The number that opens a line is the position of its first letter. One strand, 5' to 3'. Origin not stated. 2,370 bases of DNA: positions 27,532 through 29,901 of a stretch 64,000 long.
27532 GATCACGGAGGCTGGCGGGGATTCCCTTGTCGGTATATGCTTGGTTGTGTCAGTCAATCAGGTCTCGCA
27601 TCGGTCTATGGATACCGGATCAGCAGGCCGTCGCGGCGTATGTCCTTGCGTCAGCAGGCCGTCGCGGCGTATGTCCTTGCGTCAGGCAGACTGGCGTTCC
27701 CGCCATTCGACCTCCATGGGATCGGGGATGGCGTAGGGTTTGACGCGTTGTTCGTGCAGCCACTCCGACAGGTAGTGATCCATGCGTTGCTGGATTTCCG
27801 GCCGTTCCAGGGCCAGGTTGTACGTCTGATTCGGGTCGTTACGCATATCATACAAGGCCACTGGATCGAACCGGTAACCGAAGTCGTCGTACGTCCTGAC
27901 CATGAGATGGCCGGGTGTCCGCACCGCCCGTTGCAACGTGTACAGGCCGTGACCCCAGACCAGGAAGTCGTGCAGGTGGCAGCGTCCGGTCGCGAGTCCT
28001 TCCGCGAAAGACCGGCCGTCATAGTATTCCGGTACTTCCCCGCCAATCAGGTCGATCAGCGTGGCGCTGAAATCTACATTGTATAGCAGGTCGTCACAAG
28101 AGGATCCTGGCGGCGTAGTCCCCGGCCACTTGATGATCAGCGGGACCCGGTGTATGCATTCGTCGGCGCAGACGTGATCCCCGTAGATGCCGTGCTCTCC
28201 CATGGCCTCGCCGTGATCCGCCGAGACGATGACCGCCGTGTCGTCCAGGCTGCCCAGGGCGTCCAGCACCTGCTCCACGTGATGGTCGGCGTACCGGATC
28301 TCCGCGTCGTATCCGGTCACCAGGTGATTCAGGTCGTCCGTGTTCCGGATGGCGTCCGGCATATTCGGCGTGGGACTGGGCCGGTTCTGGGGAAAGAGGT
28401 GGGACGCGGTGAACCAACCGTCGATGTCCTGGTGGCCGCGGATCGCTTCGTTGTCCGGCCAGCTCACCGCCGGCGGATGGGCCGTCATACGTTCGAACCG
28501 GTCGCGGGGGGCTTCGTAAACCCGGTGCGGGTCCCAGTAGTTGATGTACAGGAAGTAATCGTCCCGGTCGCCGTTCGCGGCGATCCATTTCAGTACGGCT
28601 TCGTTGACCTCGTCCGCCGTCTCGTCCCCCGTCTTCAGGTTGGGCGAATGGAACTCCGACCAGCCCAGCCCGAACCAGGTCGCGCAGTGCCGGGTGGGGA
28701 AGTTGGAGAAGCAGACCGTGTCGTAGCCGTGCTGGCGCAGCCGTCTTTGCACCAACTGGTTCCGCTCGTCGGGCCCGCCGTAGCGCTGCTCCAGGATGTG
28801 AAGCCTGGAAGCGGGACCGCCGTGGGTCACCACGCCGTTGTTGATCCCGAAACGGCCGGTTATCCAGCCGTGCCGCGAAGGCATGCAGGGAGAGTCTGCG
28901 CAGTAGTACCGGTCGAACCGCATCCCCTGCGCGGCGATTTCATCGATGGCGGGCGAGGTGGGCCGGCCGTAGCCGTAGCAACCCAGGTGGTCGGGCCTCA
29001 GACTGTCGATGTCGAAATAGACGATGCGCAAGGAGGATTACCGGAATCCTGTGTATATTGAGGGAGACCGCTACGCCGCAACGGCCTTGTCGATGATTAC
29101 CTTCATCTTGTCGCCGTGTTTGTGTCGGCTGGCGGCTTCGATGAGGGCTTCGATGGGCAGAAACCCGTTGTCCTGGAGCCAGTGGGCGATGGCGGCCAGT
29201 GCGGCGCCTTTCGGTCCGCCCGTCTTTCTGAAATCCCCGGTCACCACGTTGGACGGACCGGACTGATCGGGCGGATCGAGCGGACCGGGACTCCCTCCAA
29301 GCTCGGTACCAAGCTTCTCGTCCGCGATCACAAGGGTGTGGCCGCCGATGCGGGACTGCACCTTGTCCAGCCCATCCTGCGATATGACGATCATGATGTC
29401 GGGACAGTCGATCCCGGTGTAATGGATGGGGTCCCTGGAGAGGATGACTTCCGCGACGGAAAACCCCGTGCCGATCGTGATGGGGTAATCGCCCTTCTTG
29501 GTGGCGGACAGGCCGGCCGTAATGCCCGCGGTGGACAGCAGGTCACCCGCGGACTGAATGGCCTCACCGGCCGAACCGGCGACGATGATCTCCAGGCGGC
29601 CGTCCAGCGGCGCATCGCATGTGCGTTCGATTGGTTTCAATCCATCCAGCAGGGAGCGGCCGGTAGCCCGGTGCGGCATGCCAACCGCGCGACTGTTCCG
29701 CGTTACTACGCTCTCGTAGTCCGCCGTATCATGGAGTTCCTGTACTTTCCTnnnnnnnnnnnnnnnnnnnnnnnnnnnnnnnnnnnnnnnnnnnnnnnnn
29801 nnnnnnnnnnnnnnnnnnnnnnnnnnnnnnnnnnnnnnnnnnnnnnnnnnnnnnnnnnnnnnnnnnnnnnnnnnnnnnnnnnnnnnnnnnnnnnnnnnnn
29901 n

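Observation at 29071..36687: Seven-gene minus-strand catabolic electron-transfer operon: acyl-CoA dehydrogenase, EtfB, EtfA, membrane FeS oxidoreductase, KorA, KorB-gamma fusion, with aminotransferase upstream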

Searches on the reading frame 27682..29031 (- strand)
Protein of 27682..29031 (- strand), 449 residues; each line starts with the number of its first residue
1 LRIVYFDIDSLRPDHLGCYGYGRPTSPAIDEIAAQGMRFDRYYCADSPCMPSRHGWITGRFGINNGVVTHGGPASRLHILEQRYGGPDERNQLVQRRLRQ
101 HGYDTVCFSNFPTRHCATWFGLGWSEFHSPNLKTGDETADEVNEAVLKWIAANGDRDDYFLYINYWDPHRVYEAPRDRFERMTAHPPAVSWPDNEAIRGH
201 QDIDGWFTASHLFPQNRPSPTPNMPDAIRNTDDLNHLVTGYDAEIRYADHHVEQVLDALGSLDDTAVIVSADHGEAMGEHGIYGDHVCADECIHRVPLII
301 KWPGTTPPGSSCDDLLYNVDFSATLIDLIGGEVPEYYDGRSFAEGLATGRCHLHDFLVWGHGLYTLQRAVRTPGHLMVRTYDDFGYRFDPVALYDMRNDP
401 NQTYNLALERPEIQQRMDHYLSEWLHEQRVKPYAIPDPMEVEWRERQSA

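Call 3: search_protein_families(library=pfam, proteins=[window:27682-29031:-], max_evalue=0.01)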
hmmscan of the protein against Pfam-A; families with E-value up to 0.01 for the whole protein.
window:27682-29031:- (449 aa): 4 families
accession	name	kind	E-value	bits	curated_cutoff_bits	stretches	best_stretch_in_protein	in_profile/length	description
PF00884.28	Sulfatase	-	6.5e-37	127.9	25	1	3-330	3-300/301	Sulfatase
PF16347.10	SGSH_C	-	5e-15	56.4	29.3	1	278-423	1-146/154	N-sulphoglucosamine sulphohydrolase, C-terminal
PF01663.27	Phosphodiest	-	0.0017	18.5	23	0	230-291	169-239/342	Type I phosphodiesterase / nucleotide pyrophosphatase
PF01676.23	Metalloenzyme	-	0.0018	18.3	24.3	1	230-306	156-226/252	Metalloenzyme superfamily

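Call 4: search_protein_families(library=ncbifam, proteins=[window:27682-29031:-], max_evalue=0.01)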
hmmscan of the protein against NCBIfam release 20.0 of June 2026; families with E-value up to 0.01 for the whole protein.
window:27682-29031:- (449 aa): 22 families
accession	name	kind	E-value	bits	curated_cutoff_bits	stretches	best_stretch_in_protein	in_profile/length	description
NF010322.0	PRK13759.1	equivalog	7.1e-31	107.2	481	2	144-420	187-449/486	arylsulfatase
TIGR03417.1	chol_sulfatase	equivalog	2.7e-24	85.9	433.45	2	232-423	246-435/500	choline-sulfatase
NF045661.1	HdlasePehA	equivalog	3.4e-24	85.3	900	2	144-343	188-389/506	phosphoric/sulfuric ester hydrolase PehA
NF052527.1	Mn_arylsulf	exception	2.6e-12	46.4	850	1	230-409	256-434/479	manganese-dependent arylsulfatase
NF007160.0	PRK09598.1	equivalog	7.7e-08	31.1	561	1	236-283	401-449/523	phosphoethanolamine--lipid A transferase EptA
NF038075.1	fam_STM4013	hypoth_equivalog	1.1e-07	31.6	250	1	239-298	198-256/261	STM4013/SEN3800 family hydrolase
NF028537.1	P_eth_NH2_trans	domain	2.4e-07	29.6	500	1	235-283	407-458/527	phosphoethanolamine--lipid A transferase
NF008593.0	PRK11560.1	equivalog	4.2e-07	28.6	493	1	234-299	427-493/563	kdo(2)-lipid A phosphoethanolamine 7''-transferase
NF033463.1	polymyxin_MCR5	exception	2.7e-06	26.4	1250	1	217-299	403-488/547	MCR-5 family phosphoethanolamine--lipid A transferase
NF008619.0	PRK11598.1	equivalog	3.4e-06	25.8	660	1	233-298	413-484/546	phosphoethanolamine transferase EptA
NF038282.1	LapC_YejM_PbgA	exception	3.9e-06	25.5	825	1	235-326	408-497/584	LPS biosynthesis-modulating metalloenzyme YejM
NF033671.1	polymyxin_MCR7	exception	2.4e-05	23.1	1250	1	213-285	386-461/539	MCR-7 family phosphoethanolamine--lipid A transferase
NF033409.0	poly_MCR3_broad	equivalog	0.00013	20.7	1075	1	222-285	393-459/535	MCR-3-related phosphoethanolamine--lipid A transferase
NF033408.5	polymyxin_MCR3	exception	0.00018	20.2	1225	1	213-285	388-463/540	MCR-3 family phosphoethanolamine--lipid A transferase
NF033462.1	polymyxin_MCR4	exception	0.00036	19.4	1225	1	223-284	400-464/541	MCR-4 family phosphoethanolamine--lipid A transferase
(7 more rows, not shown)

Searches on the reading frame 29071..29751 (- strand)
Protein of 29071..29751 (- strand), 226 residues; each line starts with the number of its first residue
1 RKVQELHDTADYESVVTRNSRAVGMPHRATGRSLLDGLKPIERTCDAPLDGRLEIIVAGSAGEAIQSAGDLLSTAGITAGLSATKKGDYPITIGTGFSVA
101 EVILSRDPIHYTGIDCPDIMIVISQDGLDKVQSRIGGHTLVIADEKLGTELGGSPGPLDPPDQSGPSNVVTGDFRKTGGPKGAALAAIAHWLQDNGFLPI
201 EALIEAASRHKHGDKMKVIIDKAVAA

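Call 72: search_protein_representatives(protein=window:29071-29751:-)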
Query: 226 residues. Proteins with E-value up to 0.001 (for the whole library): 439; up to 1e-10: 214; up to 1e-30: 16. The best 150 are listed.
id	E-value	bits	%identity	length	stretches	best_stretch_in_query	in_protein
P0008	6.3e-78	278.0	69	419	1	1-224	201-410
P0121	4.8e-47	177.0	49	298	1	1-217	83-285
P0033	5.4e-46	173.6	47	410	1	1-223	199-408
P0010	2.5e-44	168.1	87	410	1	1-97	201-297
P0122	7.2e-43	163.3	45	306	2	12-151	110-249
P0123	3.0e-36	141.7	45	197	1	27-216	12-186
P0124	4.7e-36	141.1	41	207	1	10-216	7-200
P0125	2.7e-34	135.3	46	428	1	13-221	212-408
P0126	2.3e-33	132.3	40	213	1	4-223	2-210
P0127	7.6e-33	130.6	45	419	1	28-217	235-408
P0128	1.5e-32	129.6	39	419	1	13-220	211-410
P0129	2.8e-32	128.7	37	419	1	1-220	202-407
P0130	3.3e-32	128.5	55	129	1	83-220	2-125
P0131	7.2e-32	127.4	37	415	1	1-220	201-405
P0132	1.6e-31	126.2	40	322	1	27-223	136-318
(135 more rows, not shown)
